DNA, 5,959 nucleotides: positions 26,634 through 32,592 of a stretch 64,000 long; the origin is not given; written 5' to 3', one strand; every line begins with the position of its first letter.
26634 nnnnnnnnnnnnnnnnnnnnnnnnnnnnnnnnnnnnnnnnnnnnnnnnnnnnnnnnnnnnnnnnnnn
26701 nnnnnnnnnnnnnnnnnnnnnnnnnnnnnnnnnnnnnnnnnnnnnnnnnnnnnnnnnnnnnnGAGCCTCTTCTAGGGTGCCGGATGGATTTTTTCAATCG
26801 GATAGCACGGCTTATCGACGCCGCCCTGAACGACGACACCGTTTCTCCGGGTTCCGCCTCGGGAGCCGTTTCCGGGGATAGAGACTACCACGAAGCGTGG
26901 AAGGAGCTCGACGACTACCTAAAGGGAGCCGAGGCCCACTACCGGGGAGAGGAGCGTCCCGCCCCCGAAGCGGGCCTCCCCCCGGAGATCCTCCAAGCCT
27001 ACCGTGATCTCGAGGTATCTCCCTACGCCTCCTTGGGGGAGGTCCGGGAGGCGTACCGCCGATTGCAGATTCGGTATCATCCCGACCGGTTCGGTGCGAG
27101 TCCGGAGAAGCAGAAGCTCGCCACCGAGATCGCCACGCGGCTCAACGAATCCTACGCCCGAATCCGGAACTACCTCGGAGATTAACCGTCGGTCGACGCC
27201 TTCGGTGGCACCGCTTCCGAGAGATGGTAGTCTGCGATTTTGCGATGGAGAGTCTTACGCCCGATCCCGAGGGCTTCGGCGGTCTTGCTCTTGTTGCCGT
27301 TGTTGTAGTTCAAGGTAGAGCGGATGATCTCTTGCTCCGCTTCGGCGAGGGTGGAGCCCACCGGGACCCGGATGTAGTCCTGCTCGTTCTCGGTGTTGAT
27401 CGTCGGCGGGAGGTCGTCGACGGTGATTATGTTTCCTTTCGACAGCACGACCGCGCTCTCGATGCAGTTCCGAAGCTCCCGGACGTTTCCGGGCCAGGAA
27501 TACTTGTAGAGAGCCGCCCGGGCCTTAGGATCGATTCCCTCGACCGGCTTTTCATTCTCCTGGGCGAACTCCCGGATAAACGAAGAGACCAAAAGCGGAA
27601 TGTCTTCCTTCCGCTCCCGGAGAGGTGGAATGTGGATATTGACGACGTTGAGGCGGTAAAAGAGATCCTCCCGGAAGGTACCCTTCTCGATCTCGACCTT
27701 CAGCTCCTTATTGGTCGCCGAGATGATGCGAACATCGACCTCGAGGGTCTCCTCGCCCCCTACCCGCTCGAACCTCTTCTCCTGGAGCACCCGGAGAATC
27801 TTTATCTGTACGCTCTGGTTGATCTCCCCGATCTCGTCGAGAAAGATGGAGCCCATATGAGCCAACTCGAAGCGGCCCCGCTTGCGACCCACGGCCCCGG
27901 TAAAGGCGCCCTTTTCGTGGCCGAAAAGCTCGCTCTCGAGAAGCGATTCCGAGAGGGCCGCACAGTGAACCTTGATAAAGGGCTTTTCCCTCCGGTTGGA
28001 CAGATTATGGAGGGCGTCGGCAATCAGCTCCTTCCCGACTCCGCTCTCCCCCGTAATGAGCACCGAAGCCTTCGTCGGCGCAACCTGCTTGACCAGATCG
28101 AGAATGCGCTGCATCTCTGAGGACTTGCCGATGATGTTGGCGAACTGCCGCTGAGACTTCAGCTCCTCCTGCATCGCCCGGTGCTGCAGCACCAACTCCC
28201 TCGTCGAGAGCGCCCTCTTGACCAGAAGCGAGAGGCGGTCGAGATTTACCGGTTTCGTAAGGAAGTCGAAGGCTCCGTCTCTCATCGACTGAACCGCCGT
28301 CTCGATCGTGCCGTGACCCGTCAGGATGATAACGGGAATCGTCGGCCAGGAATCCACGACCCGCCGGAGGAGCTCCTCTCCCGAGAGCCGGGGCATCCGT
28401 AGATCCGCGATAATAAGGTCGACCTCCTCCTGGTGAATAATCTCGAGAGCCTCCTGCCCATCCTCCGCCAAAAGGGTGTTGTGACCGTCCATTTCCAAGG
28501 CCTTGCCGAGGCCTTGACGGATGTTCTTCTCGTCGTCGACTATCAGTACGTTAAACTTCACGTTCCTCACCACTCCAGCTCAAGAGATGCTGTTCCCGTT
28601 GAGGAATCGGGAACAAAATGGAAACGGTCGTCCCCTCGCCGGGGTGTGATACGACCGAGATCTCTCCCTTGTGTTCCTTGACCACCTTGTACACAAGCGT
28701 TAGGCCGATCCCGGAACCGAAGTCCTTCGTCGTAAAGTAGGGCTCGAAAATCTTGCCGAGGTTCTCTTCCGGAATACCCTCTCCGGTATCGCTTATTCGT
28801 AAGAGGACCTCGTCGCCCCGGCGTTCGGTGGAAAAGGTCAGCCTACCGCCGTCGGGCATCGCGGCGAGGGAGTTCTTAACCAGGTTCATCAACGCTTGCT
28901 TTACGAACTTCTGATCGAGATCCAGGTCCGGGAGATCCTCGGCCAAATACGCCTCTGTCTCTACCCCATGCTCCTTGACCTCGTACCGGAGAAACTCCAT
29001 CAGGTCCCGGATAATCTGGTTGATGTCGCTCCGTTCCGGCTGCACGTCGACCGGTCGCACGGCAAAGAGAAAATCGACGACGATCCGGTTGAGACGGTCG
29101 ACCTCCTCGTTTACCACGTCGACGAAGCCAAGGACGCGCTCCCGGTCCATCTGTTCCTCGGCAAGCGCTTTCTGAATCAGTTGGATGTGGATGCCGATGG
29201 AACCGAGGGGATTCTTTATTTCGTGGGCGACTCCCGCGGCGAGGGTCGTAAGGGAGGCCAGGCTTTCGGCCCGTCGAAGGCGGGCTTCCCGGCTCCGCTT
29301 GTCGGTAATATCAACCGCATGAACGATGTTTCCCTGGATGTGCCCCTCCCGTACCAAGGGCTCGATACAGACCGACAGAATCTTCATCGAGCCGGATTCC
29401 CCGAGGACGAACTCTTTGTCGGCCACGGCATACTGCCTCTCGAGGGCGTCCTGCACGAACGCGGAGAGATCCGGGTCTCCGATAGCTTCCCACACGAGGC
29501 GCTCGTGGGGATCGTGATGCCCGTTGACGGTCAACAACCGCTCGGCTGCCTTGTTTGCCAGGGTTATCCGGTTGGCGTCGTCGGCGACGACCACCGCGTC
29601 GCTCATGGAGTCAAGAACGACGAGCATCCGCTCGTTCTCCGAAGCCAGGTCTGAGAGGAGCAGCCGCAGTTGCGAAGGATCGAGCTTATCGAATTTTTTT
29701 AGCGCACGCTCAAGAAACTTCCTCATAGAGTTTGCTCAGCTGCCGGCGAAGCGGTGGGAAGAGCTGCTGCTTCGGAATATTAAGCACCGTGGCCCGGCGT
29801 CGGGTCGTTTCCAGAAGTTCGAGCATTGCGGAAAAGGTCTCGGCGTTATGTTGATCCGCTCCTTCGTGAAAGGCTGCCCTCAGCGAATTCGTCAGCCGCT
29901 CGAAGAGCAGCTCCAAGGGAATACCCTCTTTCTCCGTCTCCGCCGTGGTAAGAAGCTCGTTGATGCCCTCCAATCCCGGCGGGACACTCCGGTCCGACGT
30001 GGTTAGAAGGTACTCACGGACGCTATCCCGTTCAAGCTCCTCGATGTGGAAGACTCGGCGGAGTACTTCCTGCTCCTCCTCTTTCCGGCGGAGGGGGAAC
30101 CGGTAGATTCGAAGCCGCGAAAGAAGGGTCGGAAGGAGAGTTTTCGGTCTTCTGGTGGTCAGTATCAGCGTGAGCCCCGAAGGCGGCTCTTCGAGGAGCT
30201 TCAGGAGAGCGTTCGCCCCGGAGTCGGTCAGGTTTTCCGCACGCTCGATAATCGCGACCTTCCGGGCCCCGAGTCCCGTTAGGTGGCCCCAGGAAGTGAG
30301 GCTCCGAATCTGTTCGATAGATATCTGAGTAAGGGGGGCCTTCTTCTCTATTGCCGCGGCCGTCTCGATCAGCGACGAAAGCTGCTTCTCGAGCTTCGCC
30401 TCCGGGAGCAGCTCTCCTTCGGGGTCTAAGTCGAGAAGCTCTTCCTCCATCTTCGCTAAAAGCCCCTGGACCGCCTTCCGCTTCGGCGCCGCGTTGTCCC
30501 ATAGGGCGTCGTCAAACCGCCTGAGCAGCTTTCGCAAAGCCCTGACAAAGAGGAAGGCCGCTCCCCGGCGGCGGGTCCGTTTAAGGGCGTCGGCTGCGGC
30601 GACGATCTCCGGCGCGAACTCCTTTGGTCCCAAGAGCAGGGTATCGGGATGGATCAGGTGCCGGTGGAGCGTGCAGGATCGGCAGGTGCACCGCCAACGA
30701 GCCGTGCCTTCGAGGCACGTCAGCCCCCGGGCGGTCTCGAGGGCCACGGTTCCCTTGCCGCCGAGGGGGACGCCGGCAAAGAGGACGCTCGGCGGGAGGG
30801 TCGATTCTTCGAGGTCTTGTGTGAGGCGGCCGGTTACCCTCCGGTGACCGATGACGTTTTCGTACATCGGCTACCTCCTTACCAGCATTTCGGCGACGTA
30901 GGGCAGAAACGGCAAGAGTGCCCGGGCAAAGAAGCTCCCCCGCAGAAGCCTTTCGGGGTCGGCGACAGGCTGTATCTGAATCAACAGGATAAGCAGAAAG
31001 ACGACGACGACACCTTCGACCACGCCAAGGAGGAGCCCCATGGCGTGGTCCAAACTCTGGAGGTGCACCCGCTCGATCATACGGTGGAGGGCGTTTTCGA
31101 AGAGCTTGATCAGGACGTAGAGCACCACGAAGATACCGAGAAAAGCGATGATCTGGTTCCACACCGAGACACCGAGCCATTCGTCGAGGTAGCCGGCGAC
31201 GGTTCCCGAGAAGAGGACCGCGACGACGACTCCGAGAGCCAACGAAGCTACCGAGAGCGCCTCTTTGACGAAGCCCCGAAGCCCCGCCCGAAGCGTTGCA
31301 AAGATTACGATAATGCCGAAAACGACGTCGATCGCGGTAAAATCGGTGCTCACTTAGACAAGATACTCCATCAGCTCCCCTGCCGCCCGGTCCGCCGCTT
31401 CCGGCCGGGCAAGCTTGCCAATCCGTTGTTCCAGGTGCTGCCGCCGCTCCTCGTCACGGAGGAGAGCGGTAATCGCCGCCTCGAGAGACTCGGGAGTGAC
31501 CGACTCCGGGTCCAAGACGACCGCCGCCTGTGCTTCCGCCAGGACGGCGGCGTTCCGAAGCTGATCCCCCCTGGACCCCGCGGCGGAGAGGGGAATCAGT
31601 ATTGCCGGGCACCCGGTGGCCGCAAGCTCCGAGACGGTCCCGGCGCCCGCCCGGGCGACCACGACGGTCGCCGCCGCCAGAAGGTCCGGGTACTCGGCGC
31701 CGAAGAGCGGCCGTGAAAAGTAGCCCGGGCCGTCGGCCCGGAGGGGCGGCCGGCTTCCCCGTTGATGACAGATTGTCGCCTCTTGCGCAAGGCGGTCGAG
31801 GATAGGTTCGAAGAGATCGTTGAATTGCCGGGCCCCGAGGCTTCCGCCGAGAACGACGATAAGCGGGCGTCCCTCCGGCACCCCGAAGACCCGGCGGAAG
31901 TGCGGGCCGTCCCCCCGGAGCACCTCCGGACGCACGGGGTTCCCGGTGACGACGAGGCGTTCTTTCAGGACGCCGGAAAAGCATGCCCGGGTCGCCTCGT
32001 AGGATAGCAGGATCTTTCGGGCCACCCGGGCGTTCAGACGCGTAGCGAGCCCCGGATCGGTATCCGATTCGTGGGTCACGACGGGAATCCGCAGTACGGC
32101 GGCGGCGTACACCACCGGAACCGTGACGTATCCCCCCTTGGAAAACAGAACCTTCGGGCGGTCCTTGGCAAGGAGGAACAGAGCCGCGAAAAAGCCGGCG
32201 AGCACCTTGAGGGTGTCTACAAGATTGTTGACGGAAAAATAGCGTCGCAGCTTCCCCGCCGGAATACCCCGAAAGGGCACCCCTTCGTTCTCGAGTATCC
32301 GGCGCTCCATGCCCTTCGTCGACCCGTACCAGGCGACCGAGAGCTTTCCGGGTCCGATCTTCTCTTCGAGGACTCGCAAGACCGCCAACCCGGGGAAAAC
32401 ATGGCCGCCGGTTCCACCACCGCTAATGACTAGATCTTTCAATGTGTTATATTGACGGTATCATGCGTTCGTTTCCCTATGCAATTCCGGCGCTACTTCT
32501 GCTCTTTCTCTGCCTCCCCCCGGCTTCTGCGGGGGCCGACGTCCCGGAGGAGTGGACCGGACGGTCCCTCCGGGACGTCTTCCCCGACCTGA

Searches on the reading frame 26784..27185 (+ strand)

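Call 27: search_protein_families(library=pfam, proteins=[window:26784-27185:+], max_evalue=0.00001)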
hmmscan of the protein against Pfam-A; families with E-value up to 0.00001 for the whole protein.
window:26784-27185:+ (133 aa): 1 family
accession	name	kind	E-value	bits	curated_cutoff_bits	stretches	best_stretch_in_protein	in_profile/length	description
PF00226.36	DnaJ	-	1e-07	32.4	27.8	1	72-116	2-46/63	DnaJ domain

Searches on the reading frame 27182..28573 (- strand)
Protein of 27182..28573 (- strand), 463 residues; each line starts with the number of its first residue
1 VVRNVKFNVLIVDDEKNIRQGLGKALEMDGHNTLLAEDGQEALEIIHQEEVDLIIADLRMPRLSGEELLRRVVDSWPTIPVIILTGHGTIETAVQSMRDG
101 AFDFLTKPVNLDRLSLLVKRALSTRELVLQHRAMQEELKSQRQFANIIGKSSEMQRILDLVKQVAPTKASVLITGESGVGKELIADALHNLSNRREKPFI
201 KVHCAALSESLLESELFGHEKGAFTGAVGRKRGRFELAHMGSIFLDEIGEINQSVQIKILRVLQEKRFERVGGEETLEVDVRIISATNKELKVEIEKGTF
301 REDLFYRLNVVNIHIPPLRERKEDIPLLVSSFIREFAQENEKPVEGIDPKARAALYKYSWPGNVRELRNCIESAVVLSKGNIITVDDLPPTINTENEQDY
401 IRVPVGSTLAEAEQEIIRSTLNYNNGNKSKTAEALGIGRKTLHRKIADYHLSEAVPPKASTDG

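Call 5: search_protein_families(library=ncbifam, proteins=[window:27182-28573:-])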
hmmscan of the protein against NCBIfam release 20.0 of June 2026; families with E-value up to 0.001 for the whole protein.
window:27182-28573:- (463 aa): 121 families (the best 25 are shown)
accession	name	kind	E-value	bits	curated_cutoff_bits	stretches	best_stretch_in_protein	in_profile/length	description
NF008469.0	PRK11361.1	equivalog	5.1e-153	510.1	714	1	8-452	6-457/461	acetoacetate metabolism transcriptional regulator AtoC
TIGR01818.1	ntrC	equivalog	2.2e-135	452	558.6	2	9-398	1-387/463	nitrogen regulation protein NR(I)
TIGR02915.1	PEP_resp_reg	equivalog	1.6e-132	442.5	502.6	1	9-451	1-444/445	PEP-CTERM-box response regulator transcription factor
NF007689.0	PRK10365.1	equivalog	6.6e-126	420.6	760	1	6-446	5-439/441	sigma-54-dependent response regulator transcription factor ZraR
NF051870.1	NAssimRespRegNtrX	equivalog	2.9e-124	415.4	600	1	8-446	3-447/452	nitrogen assimilation response regulator NtrX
NF041946.1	LuxO_transreg_Vib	equivalog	2.9e-117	392.3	800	1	35-400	25-388/463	quorum-sensing sigma-54 dependent transcriptional regulator LuxO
TIGR01817.1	nifA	equivalog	8.6e-117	391.1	528.85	1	129-392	180-442/534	nif-specific transcriptional activator NifA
NF041552.1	TF_PrdR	equivalog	4.5e-116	388.5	795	1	135-450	257-577/577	sigma-54 dependent transcriptional regulator PrdR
NF008176.1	PRK10923.1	equivalog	1.1e-114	383.6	620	1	8-397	5-390/469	nitrogen regulation protein NR(I)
NF011695.0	PRK15115.1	equivalog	5.3e-114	381.4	763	1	6-451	6-438/445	two-component system response regulator GlrR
NF050807.1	TransRegFlbDCaul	equivalog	6.1e-104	348.4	750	1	33-452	27-441/454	sigma-54-dependent transcriptional regulator FlbD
NF049963.1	RespRegFlgRCampy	domain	8.1e-104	347.8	750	1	8-451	2-429/429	fla regulon two-component system response regulator FlgR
NF038308.1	RNA_repair_RtcR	equivalog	8e-99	331.9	650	1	89-400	122-444/530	RNA repair transcriptional activator RtcR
NF003451.0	PRK05022.1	equivalog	3.9e-98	329.4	476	1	96-445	134-504/512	nitric oxide reductase transcriptional regulator NorR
TIGR02329.1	propionate_PrpR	equivalog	1.8e-91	307.4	499.2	1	112-446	195-524/526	propionate catabolism operon regulatory protein PrpR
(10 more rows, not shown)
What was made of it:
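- On Bacterial enhancer-binding protein, NtrC subfamily (27182-28573): The protein scores below every NCBIfam equivalog cut-off, with AtoC the best hit (call 5).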

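Call 27: search_protein_families(library=pfam, proteins=[window:27182-28573:-], max_evalue=0.00001)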
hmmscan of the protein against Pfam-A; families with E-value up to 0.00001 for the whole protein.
window:27182-28573:- (463 aa): 7 families
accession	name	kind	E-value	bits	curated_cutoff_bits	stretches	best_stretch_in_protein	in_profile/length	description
PF00158.32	Sigma54_activat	-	4.1e-71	238.5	20.2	1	147-314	1-168/168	Sigma-54 interaction domain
PF00072.30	Response_reg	-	1.5e-30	106.1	30.2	1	9-116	1-108/111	Response regulator receiver domain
PF25601.1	AAA_lid_14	-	1.9e-30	105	27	1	319-398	1-80/87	AAA+ ATPase lid domain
PF14532.12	Sigma54_activ_2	-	4.7e-21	75.9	25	1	148-318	1-138/138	Sigma-54 interaction domain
PF02954.25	HTH_8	-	5.1e-13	49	22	1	408-449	1-42/42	Bacterial regulatory protein, Fis family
PF07724.20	AAA_2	-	1.4e-07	32.1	27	1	168-290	3-126/166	AAA domain (Cdc48 subfamily)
PF07728.20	AAA_5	-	4.8e-07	30.3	22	1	171-289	2-123/139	AAA domain (dynein-related subfamily)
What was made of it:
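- On Bacterial enhancer-binding protein, NtrC subfamily (27182-28573): Response_reg 106 bits, Sigma54_activat 238.5 bits, AAA_lid_14 105 bits, HTH_8 49 bits (call 27).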

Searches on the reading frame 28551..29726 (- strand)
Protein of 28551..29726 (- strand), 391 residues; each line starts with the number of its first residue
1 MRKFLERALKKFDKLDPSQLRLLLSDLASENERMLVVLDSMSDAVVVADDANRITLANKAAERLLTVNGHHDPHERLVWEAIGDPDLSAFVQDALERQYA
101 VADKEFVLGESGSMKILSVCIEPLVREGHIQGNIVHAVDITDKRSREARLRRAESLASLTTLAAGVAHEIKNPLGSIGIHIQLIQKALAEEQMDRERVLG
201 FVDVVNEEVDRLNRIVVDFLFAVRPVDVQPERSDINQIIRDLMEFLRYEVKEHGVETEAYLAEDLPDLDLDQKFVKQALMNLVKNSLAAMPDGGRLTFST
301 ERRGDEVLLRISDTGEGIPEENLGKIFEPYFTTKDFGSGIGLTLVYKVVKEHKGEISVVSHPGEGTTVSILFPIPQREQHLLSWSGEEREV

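Call 5: search_protein_families(library=ncbifam, proteins=[window:28551-29726:-])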
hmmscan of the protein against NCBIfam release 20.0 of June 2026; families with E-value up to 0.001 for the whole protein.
window:28551-29726:- (391 aa): 84 families (the best 25 are shown)
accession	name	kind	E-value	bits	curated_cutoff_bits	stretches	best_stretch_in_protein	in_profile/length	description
NF008468.0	PRK11360.1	equivalog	2.2e-83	280.7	646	1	25-379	261-613/616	two-component system sensor histidine kinase AtoS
NF007688.0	PRK10364.1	equivalog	1.2e-59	202.3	479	1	144-379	225-456/460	two-component system sensor histidine kinase ZraS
NF046044.1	PnpS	equivalog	2.1e-47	162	400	1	19-373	42-390/390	two-component system histidine kinase PnpS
NF053867.1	SprKinKinDBac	equivalog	5.8e-46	157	775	1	145-375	272-498/500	sporulation kinase KinD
NF010411.0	PRK13837.1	equivalog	1.8e-40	138.8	647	1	141-379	432-680/828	two-component system VirA-like sensor kinase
NF052574.1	HisKinEspCMyxo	equivalog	2.7e-40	138.3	1200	1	46-377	302-640/785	serine histidine kinase EspC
NF033092.0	HK_WalK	equivalog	5e-40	137.7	725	1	27-373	253-593/594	cell wall metabolism sensor histidine kinase WalK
NF008293.1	PRK11073.1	equivalog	2.6e-35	122.3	240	1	34-374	9-347/349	nitrogen regulation protein NR(II)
NF047497.1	HK_LIC_12097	equivalog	1.6e-34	119.3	500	1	102-373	93-365/367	LIC_12097 family sensor histidine kinase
TIGR02966.1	phoR_proteo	equivalog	4.3e-34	118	334.2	1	30-372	4-333/333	phosphate regulon sensor histidine kinase PhoR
NF010076.0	PRK13557.1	subfamily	4.4e-34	117.8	631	1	91-379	94-399/540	histidine kinase famiy protein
NF046020.1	HisKinCckABruc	equivalog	5.7e-34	117.1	1000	1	129-375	450-708/868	cell cycle histidine kinase CckA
NF052573.1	HisKinEspAMyxo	equivalog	5.2e-33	114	1400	1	30-379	252-616/755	serine histidine kinase EspA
NF038348.1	T2SS_HK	subfamily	2.1e-32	112.3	450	2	198-374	397-573/574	histidine kinase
NF006800.0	PRK09303.1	equivalog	7.8e-31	107.4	342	1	156-377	148-380/383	histidine kinase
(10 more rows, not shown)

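Call 65: search_protein_families(library=pfam, proteins=[window:28551-29726:-], max_evalue=0.01)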
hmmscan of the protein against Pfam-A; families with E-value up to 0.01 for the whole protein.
window:28551-29726:- (391 aa): 9 families
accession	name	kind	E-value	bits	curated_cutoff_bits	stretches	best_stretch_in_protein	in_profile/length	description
PF02518.31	HATPase_c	-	5.5e-26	91.6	26.4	1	271-375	2-110/111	Histidine kinase-, DNA gyrase B-, and HSP90-like ATPase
PF00512.31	HisKA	-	3.4e-10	40.3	26.9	1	159-221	2-59/66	His Kinase A (phospho-acceptor) domain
PF08448.16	PAS_4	-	4.6e-07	30.5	23.1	1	38-144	1-109/110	PAS fold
PF13188.13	PAS_8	-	1.2e-06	28.6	21.8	1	35-85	4-50/65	PAS domain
PF00989.32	PAS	-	0.0001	22.7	22.6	1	33-78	2-47/113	PAS fold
PF10090.15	HPTransfase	-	0.00051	20.2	22.9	1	234-318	3-75/123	Histidine phosphotransferase C-terminal domain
PF13589.12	HATPase_c_3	-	0.00056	20.4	25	1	276-328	4-55/137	Histidine kinase-, DNA gyrase B-, and HSP90-like ATPase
PF13426.13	PAS_9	-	0.0042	17.8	27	0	42-142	1-103/103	PAS domain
PF13581.12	HATPase_c_2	-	0.0046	17.4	27.4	0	278-370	39-125/127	Histidine kinase-like ATPase domain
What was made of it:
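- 28551..29726 (-): Histidine kinase with a PAS domain (PAS, HisKA, HATPase_c). PAS starts at residue 33, so there is little room for a membrane domain. It overlaps the activator gene by 23 nt and is presumably its cognate sensor. Calls 5, 65.
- Checked: ORF 28551-29726(-) has PAS, HisKA and HATPase_c domains (calls 5, 65).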

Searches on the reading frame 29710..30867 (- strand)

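Call 27: search_protein_families(library=pfam, proteins=[window:29710-30867:-], max_evalue=0.00001)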
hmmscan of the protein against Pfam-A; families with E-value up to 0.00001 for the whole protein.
window:29710-30867:- (385 aa): 1 family
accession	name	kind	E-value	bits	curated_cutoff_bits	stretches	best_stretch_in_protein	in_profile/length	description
PF13177.12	DNA_pol3_delta2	-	5.4e-29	101.7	27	1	176-258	79-158/161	DNA polymerase III, delta subunit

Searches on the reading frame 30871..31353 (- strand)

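Call 27: search_protein_families(library=pfam, proteins=[window:30871-31353:-], max_evalue=0.00001)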
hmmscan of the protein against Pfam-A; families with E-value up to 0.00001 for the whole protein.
window:30871-31353:- (160 aa): 1 family
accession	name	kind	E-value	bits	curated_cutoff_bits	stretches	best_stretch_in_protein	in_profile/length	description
PF02674.22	Colicin_V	-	3.8e-28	98.7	29.3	1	8-146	1-139/144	Colicin V production protein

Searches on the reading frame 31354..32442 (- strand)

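Call 72: search_protein_families(library=pfam, proteins=[window:31354-32442:-], max_evalue=0.00001)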
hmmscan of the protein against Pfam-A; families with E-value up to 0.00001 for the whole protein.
window:31354-32442:- (362 aa): 2 families
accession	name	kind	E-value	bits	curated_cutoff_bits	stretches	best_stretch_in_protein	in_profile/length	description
PF03033.26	Glyco_transf_28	-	6.1e-34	117.5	26.2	1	5-145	2-138/139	Glycosyltransferase family 28 N-terminal domain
PF04101.22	Glyco_tran_28_C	-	6.1e-26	91.9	22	1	195-341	2-154/166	Glycosyltransferase family 28 C-terminal domain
